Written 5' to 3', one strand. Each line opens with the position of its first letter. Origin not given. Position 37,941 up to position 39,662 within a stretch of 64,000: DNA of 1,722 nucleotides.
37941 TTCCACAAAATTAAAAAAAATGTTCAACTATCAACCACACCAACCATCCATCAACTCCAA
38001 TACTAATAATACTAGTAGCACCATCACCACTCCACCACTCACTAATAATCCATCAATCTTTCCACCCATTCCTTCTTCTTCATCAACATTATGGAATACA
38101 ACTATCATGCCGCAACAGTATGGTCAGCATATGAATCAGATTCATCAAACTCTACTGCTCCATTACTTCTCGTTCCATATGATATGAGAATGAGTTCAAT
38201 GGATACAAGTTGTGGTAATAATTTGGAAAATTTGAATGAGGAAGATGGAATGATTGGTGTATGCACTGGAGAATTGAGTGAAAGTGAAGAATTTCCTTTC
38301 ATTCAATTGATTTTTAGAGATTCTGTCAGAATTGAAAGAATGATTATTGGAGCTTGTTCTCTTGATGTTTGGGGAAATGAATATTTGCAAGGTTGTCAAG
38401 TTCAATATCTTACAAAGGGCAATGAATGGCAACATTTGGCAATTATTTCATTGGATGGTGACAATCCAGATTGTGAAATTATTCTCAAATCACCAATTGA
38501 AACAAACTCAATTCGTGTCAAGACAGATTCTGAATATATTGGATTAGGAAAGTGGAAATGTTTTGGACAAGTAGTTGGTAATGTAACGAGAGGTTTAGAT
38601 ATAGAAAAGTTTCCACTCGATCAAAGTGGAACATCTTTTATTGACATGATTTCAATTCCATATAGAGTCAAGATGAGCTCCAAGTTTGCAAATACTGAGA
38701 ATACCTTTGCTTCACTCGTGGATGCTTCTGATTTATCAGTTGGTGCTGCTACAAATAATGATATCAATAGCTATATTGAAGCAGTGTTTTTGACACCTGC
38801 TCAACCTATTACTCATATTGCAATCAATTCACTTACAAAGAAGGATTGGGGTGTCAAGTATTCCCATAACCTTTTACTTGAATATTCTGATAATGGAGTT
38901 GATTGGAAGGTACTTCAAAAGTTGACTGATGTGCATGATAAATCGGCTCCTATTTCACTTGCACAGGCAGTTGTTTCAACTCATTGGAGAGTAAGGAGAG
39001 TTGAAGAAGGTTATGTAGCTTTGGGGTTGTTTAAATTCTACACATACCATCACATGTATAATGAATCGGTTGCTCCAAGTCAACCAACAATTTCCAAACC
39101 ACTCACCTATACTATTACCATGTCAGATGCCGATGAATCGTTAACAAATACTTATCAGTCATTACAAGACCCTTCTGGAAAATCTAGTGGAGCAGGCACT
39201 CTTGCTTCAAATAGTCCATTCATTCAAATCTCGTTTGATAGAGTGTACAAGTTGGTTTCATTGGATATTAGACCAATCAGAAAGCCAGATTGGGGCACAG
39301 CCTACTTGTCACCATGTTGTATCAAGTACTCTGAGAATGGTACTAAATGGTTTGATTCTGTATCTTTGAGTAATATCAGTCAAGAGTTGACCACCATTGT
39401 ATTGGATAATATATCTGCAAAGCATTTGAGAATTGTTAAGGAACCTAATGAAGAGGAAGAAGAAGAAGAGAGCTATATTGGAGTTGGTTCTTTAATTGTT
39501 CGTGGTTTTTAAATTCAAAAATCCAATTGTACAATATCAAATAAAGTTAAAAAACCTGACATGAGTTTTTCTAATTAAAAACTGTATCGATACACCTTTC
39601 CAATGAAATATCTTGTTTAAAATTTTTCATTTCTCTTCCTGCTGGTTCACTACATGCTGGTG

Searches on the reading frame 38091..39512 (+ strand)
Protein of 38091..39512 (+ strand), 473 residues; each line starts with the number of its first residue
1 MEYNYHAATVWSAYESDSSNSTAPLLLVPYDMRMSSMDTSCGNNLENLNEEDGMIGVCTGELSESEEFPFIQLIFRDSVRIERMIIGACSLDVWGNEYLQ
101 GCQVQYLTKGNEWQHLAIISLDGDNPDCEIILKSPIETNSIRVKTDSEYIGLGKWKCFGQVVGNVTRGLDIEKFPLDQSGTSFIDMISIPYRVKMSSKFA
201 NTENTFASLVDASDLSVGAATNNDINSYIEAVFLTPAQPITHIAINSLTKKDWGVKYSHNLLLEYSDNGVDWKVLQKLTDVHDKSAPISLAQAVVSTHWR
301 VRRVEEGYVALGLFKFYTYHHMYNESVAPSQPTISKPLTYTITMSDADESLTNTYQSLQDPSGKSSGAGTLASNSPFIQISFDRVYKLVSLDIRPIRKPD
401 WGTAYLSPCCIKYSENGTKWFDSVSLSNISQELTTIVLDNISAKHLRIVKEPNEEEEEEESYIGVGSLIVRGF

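Call 44: find_encoding_contigs(protein=window:38091-39512:+, flank=2000, max_places=4)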
Protein window:38091-39512:+ (473 aa): no gene with exactly this product is on record in the collection.
